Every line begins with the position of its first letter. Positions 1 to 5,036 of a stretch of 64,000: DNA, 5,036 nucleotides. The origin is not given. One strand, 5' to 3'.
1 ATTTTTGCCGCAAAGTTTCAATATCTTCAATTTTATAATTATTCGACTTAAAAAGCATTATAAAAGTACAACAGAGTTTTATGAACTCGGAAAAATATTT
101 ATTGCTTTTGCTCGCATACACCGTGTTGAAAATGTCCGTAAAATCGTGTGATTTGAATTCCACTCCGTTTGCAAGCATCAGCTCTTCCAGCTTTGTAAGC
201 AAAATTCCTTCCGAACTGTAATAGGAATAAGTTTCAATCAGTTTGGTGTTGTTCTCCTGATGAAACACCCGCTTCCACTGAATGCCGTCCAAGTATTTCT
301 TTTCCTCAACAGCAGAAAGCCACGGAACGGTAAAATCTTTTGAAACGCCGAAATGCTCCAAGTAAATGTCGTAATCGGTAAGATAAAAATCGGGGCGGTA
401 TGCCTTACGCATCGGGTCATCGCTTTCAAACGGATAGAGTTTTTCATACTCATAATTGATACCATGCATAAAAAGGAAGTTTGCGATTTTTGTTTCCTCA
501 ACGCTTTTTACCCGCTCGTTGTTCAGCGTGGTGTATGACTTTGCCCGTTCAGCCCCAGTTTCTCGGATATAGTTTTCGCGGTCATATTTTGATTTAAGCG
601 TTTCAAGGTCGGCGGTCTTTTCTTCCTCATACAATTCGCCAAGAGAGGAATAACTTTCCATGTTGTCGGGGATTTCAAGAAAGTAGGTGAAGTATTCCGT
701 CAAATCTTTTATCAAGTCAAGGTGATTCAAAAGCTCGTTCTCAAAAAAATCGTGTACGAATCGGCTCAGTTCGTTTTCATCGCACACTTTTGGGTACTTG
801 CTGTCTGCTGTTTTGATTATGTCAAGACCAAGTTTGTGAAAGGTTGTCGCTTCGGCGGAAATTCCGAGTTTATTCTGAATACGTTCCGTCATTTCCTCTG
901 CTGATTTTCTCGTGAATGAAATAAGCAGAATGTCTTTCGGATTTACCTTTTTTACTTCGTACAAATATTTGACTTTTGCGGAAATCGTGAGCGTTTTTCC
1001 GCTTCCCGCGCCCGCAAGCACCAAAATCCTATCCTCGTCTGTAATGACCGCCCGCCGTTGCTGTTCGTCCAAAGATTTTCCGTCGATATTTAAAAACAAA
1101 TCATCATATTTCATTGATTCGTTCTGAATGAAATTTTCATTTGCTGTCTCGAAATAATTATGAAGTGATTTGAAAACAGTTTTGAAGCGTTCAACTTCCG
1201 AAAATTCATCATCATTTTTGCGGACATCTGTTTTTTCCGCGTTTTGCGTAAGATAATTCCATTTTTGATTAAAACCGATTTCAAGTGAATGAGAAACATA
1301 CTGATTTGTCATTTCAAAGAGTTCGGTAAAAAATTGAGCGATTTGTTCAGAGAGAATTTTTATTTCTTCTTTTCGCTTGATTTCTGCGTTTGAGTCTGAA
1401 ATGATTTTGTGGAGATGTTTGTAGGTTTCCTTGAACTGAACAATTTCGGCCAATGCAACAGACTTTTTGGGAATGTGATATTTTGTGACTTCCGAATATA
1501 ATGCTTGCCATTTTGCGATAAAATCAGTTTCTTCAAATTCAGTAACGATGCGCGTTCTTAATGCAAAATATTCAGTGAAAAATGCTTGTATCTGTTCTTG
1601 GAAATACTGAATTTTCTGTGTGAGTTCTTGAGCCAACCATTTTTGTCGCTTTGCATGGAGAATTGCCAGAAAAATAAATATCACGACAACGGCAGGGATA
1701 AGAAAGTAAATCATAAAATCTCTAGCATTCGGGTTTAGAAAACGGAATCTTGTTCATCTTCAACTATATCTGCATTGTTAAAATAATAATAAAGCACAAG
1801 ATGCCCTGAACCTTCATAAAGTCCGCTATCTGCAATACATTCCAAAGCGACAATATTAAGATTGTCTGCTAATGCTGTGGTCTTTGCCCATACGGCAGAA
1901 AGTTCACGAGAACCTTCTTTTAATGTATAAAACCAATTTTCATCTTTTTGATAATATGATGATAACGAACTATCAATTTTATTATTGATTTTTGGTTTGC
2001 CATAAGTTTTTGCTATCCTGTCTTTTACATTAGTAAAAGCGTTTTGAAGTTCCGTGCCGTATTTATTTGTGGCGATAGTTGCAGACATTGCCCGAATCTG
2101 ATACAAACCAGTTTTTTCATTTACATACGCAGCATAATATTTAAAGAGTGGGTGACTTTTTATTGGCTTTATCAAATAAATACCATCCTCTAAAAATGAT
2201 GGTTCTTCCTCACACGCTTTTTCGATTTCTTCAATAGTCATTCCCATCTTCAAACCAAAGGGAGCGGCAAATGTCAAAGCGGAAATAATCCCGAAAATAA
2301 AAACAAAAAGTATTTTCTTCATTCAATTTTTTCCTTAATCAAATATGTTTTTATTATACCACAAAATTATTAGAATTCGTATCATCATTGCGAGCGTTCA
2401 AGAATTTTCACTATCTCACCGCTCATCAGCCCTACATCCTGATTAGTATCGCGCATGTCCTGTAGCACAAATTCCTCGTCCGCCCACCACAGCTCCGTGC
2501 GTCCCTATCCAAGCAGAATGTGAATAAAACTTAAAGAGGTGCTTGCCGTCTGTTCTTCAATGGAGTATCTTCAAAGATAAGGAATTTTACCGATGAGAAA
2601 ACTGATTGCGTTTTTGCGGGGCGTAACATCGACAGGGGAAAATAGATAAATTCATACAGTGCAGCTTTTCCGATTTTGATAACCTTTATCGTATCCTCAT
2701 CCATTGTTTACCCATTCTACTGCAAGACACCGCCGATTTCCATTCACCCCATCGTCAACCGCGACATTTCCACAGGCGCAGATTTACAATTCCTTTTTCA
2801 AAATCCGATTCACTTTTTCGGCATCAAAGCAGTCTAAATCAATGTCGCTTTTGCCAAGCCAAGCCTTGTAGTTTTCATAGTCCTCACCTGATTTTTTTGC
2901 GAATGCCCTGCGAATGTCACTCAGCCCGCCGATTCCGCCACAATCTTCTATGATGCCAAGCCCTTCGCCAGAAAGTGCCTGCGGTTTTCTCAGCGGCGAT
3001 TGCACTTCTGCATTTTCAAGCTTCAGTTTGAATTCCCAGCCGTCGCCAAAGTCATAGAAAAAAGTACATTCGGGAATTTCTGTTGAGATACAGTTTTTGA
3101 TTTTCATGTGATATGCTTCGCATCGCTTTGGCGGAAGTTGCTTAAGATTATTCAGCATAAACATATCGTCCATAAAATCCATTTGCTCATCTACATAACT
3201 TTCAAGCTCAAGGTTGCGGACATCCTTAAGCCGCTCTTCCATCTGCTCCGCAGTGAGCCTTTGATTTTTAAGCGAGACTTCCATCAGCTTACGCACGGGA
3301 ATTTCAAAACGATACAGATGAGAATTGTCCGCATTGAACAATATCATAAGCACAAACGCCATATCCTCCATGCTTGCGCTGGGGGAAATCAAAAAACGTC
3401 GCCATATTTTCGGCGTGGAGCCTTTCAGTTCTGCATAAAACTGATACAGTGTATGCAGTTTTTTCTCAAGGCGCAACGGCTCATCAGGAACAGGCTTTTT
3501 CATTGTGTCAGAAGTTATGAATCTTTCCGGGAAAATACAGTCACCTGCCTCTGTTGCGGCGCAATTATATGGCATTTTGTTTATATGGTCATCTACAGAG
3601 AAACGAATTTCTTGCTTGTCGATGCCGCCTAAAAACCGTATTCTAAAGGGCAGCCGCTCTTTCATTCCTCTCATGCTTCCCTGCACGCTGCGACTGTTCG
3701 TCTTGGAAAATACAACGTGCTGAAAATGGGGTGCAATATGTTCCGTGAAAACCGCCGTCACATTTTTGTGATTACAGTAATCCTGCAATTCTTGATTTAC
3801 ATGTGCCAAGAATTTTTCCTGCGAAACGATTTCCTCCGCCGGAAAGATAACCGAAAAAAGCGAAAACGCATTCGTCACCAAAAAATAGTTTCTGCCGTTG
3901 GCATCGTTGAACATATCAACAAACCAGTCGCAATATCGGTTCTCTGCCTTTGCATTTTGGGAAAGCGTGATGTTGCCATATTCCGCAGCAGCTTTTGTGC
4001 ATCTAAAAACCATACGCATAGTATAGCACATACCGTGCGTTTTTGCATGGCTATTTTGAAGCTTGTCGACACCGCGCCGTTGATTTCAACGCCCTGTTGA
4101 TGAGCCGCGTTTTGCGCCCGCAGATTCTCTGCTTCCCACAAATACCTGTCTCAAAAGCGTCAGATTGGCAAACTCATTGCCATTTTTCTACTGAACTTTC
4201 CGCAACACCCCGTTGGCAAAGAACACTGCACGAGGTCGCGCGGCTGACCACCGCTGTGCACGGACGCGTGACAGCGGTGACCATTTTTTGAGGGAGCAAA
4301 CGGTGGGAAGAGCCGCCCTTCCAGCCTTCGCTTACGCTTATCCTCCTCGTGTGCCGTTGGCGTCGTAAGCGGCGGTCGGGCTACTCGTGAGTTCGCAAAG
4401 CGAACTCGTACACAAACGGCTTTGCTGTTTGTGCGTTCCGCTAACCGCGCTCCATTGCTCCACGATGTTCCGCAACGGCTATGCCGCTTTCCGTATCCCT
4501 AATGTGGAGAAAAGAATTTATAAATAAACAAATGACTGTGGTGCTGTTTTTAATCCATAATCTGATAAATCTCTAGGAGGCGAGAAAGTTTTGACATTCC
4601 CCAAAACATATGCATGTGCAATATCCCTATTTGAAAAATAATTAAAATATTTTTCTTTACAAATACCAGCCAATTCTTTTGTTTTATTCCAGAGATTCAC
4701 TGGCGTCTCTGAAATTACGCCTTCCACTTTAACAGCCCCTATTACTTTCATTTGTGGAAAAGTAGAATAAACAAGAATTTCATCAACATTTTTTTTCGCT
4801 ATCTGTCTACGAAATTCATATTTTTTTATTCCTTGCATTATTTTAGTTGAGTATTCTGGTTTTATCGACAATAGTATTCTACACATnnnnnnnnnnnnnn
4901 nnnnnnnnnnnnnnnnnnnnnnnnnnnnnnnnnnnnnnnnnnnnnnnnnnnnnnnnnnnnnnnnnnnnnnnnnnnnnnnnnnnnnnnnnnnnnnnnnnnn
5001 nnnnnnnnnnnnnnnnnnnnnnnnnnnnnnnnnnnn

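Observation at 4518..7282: HNH + PIN-GNAT-ASCH + ASCH operon: candidate acetylation-based nucleic-acid conflict or defence system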

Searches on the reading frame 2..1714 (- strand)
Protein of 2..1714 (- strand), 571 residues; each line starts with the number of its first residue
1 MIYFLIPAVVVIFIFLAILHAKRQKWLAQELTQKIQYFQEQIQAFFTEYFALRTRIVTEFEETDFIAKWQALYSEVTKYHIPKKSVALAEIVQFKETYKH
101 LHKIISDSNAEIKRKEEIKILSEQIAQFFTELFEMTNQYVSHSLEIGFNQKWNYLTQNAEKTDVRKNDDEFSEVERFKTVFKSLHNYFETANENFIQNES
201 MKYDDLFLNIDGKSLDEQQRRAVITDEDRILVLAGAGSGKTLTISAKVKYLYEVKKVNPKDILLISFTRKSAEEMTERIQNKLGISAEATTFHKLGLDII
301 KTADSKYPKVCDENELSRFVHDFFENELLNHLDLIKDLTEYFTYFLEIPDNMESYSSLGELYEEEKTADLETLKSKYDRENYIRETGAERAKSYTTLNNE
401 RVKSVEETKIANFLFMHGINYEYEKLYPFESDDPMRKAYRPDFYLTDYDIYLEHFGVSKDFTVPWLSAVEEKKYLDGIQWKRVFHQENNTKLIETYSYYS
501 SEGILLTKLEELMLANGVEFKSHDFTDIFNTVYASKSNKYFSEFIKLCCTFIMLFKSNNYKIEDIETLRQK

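Call 81: search_protein_families(library=pfam, proteins=[window:2-1714:-], max_evalue=0.001)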
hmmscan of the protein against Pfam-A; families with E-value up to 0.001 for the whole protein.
window:2-1714:- (571 aa): 2 families
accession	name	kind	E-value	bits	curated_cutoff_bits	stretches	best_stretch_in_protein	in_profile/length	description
PF00580.27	UvrD-helicase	-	1.8e-24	87.3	23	1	215-394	1-176/271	UvrD/REP helicase N-terminal domain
PF13245.12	AAA_19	-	1.4e-14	54.8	25.1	1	219-329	1-72/134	AAA domain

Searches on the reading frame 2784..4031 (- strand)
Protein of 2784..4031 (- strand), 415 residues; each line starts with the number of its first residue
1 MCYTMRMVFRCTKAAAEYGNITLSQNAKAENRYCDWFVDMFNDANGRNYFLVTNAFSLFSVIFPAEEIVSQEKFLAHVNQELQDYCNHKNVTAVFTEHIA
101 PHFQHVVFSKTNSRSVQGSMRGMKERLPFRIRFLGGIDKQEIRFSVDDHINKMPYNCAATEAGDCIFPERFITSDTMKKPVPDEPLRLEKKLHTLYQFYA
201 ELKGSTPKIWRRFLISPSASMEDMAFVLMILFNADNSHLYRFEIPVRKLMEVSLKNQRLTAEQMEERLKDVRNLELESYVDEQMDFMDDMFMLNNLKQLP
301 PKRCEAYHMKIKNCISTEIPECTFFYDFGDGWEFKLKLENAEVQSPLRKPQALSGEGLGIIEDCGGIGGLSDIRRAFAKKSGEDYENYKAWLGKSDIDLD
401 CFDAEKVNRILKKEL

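Call 3: search_protein_families(library=pfam, proteins=[window:2784-4031:-], max_evalue=0.01)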
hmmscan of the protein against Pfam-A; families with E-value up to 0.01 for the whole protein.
window:2784-4031:- (415 aa): 2 families
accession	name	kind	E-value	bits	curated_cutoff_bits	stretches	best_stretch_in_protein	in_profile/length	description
PF07929.16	PRiA4_ORF3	-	1.9e-33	116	26.6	1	195-405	2-172/173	Plasmid pRiA4b ORF-3-like protein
PF22016.2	DUF6933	-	2e-18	67.2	27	1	9-169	2-155/157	Domain of unknown function (DUF6933)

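Call 4: search_protein_families(library=padloc, proteins=[window:2784-4031:-], max_evalue=0.01)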
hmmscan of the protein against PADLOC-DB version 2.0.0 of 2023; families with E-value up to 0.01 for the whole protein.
window:2784-4031:- (415 aa): 3 families
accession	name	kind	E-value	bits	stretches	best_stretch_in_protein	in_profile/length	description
PDLC05054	PDC-S63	-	2.1e-05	22.3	1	23-170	31-175/190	-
PDLC05055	PDC-S63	-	5.3e-05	21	1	35-123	58-153/228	-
PDLC05056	PDC-S63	-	0.00038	18.5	1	9-131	4-133/201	-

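Call 5: search_protein_families(library=ncbifam, proteins=[window:2784-4031:-], max_evalue=0.01)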
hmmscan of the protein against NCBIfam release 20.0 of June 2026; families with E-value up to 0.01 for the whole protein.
window:2784-4031:- (415 aa): 0 families

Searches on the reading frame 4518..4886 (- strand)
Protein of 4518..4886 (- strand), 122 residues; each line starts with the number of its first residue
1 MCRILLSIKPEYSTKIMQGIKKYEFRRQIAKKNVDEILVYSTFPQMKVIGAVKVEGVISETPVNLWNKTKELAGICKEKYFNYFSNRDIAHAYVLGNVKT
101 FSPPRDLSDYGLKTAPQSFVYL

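Call 3: search_protein_families(library=pfam, proteins=[window:4518-4886:-], max_evalue=0.01)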
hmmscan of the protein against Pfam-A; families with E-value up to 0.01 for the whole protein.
window:4518-4886:- (122 aa): 1 family
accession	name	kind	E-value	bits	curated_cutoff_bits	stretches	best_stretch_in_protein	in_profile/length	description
PF04266.20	ASCH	-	1.4e-05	26.1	21.2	1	6-66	1-61/103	ASCH domain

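Call 4: search_protein_families(library=padloc, proteins=[window:4518-4886:-], max_evalue=0.01)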
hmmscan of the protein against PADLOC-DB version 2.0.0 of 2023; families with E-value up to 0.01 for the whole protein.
window:4518-4886:- (122 aa): 3 families
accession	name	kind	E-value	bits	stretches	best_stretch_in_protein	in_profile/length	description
PDLC04425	PDC-M11B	-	1.3e-43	146.7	1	3-122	2-122/132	-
PDLC04424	PDC-M11B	-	1.7e-36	123.3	1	3-122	9-129/142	-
PDLC04423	PDC-M11B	-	2.2e-19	68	1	6-122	1-118/164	-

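Call 5: search_protein_families(library=ncbifam, proteins=[window:4518-4886:-], max_evalue=0.01)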
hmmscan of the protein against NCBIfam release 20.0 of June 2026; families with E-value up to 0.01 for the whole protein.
window:4518-4886:- (122 aa): 1 family
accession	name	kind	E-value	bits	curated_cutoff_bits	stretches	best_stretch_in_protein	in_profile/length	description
NF008917.0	PRK12279.1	equivalog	3.3e-14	52.8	526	1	4-122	191-310/311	50S ribosomal protein L22/unknown domain fusion protein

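Call 46: search_solved_structures(query=window:4518-4886:-, max_evalue=1, show_alignments=2)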
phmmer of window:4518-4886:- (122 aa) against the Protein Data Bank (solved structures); distinct sequences matched with E-value up to 1: 4.
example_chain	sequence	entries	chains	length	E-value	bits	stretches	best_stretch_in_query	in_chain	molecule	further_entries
5gus_A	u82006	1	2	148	4.9e-09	39.5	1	5-103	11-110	Helix-turn-helix domain-containing protein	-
5guq_A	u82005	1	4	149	5e-09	39.5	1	5-103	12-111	Helix-turn-helix domain-containing protein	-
5y6c_A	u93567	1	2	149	5.6e-09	39.3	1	5-102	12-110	Helix-turn-helix domain-containing protein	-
5y6b_A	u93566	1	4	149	1.9e-08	37.7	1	5-103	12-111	Helix-turn-helix domain-containing protein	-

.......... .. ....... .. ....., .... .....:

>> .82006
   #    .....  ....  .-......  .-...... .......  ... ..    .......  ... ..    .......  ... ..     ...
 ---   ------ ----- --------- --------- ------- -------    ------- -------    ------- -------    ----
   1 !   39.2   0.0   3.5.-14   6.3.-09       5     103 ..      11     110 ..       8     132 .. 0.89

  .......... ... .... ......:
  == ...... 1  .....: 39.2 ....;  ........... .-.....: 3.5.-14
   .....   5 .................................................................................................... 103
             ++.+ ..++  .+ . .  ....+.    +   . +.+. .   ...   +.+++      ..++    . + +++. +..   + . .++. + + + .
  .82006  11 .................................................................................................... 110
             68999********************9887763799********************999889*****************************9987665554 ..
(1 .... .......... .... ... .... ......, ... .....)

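Call 50: search_protein_families(library=phrogs, proteins=[window:4518-4886:-], max_evalue=0.01)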
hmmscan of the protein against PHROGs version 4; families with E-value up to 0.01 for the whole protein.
window:4518-4886:- (122 aa): 2 families
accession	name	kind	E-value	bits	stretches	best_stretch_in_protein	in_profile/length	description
phrog_3136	-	unknown function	1.2e-38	133.2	1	3-122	4-125/134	-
phrog_11553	-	unknown function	1.8e-13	51.5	1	4-121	138-260/278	-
